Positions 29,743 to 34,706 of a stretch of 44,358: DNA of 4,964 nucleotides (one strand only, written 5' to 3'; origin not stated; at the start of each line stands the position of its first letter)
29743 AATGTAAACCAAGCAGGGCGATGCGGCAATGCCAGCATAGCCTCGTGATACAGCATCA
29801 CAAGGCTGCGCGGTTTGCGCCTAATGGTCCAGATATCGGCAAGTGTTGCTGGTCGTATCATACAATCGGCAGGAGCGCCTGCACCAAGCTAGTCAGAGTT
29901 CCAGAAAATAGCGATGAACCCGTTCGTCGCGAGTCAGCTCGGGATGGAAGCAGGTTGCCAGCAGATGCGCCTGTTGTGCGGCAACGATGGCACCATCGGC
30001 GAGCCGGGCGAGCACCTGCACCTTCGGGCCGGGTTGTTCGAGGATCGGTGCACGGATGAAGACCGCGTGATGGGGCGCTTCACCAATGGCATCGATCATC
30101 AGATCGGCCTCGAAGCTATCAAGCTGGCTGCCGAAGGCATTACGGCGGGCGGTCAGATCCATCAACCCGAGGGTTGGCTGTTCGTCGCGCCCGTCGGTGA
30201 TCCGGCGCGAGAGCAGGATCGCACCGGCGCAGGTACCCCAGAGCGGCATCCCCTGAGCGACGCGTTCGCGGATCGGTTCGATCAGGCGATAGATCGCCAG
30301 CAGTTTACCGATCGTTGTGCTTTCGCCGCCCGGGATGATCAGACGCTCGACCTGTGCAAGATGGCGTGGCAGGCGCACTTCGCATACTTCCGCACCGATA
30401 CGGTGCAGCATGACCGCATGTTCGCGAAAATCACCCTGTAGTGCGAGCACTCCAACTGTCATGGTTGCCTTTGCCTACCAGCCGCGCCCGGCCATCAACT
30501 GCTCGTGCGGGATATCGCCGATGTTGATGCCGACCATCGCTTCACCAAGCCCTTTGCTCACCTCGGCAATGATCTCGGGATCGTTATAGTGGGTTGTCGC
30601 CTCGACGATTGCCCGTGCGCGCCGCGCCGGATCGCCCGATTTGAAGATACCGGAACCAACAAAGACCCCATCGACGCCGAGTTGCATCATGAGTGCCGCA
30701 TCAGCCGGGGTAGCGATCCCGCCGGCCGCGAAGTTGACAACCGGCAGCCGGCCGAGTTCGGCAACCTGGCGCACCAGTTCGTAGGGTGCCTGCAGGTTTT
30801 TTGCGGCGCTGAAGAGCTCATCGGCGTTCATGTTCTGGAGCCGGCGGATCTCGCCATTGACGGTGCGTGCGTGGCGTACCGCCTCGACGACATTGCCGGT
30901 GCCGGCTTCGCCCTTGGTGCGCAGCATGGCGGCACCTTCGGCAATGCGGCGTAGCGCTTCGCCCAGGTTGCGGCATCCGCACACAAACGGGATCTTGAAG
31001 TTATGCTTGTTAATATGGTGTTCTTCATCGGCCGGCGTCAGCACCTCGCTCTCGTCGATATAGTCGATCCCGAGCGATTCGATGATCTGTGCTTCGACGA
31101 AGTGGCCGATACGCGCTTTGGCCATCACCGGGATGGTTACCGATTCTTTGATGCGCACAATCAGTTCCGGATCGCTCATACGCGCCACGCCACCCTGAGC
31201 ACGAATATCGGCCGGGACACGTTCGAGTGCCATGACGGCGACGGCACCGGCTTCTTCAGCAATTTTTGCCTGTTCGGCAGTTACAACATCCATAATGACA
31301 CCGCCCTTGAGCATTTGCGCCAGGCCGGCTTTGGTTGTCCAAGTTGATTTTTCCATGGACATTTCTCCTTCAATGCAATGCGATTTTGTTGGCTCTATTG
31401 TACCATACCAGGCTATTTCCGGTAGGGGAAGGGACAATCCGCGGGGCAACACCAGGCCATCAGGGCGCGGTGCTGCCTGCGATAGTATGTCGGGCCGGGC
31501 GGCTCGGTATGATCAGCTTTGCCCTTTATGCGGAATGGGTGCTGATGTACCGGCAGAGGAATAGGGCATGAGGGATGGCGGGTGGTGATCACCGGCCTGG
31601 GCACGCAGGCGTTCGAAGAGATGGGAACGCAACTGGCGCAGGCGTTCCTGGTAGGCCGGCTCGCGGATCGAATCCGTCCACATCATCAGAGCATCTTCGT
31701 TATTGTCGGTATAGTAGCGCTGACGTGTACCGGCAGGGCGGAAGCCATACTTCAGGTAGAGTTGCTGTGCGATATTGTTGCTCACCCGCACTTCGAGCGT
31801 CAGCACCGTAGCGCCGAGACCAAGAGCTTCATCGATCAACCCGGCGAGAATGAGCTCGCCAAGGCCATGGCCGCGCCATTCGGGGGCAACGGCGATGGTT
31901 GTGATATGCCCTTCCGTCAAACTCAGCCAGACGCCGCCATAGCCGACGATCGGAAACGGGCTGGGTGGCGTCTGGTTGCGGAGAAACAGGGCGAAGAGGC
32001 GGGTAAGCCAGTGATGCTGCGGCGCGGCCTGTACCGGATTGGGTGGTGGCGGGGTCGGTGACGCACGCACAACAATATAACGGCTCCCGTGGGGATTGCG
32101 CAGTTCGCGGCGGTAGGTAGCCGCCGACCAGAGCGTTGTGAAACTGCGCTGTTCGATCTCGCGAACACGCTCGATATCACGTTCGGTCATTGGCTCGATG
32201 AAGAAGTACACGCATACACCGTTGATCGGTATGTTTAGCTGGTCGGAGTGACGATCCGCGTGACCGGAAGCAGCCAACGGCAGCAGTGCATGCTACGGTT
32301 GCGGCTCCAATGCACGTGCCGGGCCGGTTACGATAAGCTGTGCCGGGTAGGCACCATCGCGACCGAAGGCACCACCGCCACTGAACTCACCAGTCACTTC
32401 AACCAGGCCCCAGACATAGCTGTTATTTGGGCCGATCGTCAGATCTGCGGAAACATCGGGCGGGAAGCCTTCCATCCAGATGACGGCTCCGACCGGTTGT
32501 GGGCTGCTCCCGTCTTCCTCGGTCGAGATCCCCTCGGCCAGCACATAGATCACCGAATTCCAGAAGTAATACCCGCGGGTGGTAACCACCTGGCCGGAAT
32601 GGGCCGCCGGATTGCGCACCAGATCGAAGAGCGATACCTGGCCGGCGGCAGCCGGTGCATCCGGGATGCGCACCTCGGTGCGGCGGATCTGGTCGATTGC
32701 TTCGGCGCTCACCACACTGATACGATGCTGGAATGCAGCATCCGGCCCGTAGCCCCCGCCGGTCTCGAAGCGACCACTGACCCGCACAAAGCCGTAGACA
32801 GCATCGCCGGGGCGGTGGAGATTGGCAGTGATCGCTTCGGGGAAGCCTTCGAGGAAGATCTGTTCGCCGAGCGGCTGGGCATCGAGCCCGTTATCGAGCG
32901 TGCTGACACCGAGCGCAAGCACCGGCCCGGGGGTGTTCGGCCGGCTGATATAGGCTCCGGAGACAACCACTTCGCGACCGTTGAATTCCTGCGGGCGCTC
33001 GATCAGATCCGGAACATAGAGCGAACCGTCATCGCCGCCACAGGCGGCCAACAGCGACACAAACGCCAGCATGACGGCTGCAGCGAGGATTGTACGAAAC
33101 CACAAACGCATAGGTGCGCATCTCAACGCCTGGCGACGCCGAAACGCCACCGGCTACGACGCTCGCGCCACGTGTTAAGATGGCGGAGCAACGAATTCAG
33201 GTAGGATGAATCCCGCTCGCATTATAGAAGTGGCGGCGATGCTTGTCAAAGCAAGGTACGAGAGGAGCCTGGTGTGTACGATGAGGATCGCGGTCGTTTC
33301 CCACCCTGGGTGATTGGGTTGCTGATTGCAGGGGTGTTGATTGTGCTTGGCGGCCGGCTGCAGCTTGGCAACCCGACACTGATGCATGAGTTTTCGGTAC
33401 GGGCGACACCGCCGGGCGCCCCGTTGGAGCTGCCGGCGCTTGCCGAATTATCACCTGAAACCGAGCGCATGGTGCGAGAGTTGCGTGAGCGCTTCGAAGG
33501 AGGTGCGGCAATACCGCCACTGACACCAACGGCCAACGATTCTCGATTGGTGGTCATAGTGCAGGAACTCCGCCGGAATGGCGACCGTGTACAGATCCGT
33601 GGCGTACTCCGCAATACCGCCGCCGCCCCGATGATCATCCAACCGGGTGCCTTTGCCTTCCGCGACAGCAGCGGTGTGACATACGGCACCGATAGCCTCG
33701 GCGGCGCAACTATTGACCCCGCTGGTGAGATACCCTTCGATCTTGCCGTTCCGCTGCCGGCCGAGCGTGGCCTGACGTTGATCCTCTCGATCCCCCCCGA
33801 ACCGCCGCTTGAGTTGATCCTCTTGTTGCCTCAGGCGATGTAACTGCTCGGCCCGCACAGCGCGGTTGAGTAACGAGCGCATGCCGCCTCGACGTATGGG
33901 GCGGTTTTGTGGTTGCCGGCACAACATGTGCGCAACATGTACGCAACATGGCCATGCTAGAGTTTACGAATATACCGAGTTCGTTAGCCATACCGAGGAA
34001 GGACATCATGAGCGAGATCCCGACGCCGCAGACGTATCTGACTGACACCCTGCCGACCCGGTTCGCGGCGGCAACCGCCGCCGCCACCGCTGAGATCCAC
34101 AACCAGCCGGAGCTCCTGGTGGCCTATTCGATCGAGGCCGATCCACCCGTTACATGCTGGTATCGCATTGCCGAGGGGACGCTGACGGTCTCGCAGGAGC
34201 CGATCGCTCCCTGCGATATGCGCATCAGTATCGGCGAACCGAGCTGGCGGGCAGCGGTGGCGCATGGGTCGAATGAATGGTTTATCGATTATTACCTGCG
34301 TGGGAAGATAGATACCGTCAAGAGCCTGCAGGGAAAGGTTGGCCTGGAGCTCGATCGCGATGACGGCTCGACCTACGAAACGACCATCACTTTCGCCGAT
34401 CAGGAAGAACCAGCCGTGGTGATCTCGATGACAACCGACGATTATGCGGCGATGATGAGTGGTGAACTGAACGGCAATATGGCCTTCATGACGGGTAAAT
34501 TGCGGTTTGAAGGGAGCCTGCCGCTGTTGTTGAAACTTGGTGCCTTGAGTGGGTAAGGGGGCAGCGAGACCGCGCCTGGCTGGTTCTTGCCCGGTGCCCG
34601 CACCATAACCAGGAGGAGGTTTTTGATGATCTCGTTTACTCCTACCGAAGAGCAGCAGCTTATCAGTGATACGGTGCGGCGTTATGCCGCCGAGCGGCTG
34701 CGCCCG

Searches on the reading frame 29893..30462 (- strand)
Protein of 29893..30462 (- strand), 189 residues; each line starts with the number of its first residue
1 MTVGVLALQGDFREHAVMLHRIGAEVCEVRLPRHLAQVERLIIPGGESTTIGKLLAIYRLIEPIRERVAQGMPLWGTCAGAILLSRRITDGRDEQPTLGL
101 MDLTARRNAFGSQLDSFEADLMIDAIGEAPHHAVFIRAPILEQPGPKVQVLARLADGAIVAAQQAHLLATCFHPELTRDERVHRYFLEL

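Call 40: search_protein_families(library=pfam, proteins=[window:29893-30462:-], max_evalue=0.01)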
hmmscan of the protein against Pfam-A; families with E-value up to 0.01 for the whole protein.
window:29893-30462:- (189 aa): 3 families
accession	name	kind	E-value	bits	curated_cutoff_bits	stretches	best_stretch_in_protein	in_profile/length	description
PF01174.25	SNO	-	1.8e-54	184.9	27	1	5-188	1-184/188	SNO glutamine amidotransferase family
PF07685.20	GATase_3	-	7.6e-08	32.6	27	1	29-105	30-115/196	CobB/CobQ-like glutamine amidotransferase domain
PF03575.23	Peptidase_S51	-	1.3e-07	32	23.9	1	31-92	76-137/206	Peptidase family S51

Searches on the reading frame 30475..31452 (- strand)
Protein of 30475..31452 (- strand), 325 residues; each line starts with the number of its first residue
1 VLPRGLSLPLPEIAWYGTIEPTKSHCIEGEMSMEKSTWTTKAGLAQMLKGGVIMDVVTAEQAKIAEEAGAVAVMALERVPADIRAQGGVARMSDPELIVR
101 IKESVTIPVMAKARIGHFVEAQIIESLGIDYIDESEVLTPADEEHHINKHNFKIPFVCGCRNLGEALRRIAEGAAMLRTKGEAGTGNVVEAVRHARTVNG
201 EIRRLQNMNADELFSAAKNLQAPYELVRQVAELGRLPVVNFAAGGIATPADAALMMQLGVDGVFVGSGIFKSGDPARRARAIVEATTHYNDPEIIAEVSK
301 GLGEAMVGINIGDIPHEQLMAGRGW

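Call 39: search_protein_families(library=pfam, proteins=[window:30475-31452:-])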
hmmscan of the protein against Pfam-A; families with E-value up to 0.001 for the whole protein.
window:30475-31452:- (325 aa): 4 families
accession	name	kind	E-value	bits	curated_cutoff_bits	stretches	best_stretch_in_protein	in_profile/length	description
PF01680.23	SOR_SNZ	-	5.9e-112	372.9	27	1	39-243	3-207/207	SOR/SNZ family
PF05690.20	ThiG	-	4.1e-10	39.9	23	1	221-286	162-224/247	Thiazole biosynthesis protein ThiG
PF17935.6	TetR_C_27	-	7.8e-05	23.2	26.1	1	266-300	61-95/106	Tetracyclin repressor-like, C-terminal domain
PF01207.24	Dus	-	0.00048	19.8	20.4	0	221-282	170-227/311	Dihydrouridine synthase (Dus)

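Call 61: list_cluster_members(proteins=[window:30475-31452:-, window:8608-9369:+, window:9381-9881:+, window:40606-41781:+, window:42900-43655:+, window:26096-26437:-, window:38-1432:+, window:35735-36991:+, window:26508-27224:-, window:29893-30462:-])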
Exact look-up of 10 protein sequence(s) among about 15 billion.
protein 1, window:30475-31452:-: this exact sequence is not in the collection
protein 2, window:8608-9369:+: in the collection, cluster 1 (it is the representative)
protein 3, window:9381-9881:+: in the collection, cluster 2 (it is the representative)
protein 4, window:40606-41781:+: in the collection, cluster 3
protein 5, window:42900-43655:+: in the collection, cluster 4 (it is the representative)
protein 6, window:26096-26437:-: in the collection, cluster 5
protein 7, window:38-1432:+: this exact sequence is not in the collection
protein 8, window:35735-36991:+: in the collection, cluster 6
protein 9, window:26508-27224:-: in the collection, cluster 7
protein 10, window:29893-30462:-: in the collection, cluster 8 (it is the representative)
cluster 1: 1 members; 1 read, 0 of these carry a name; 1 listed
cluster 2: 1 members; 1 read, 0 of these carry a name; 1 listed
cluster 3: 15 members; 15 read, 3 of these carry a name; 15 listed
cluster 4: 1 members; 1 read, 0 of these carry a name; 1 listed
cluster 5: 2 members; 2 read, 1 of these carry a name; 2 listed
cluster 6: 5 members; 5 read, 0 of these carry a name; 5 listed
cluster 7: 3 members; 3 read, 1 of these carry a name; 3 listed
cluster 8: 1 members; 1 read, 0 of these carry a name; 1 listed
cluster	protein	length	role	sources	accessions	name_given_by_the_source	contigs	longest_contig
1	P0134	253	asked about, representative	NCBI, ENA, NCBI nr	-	-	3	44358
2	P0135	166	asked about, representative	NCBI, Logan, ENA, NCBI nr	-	-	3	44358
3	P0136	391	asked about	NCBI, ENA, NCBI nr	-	-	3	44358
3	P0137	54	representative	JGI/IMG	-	-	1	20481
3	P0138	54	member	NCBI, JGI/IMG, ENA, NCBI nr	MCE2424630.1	MAG: rubredoxin [Pseudomonadales bacterium] | rubredoxin [Pseudomonadales bacterium]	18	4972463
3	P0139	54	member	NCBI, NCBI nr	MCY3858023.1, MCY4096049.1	MAG: rubredoxin [Gammaproteobacteria bacterium] | rubredoxin [Gammaproteobacteria bacterium]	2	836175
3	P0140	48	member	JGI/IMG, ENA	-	rubredoxin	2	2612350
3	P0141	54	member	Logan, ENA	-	-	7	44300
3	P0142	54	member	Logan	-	-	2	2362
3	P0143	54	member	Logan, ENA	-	-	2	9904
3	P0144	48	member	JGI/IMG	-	-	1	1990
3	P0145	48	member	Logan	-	-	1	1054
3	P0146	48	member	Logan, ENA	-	-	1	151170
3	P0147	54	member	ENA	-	-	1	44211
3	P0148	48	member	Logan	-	-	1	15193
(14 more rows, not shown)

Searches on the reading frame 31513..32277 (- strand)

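Call 39: search_protein_families(library=pfam, proteins=[window:31513-32277:-])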
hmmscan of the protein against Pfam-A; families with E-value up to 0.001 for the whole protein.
window:31513-32277:- (254 aa): 4 families
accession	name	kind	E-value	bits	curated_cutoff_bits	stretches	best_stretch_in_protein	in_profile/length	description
PF00583.31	Acetyltransf_1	-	4e-15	56.6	20.7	1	98-179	38-116/116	Acetyltransferase (GNAT) family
PF13508.13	Acetyltransf_7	-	1.3e-10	41.9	27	1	110-180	14-83/84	Acetyltransferase (GNAT) domain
PF13673.13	Acetyltransf_10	-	1.3e-08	35.3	23.6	1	110-186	42-114/128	Acetyltransferase (GNAT) domain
PF08445.16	FR47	-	5.4e-06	26.8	22.1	1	119-182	18-80/86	FR47-like protein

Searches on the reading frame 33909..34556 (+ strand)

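Call 39: search_protein_families(library=pfam, proteins=[window:33909-34556:+])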
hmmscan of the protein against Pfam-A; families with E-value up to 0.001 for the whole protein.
window:33909-34556:+ (215 aa): 1 family
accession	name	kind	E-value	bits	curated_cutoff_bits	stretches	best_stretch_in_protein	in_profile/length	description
PF02036.22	SCP2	-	1.1e-10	42.1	21.3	1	142-213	33-99/101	SCP-2 sterol transfer family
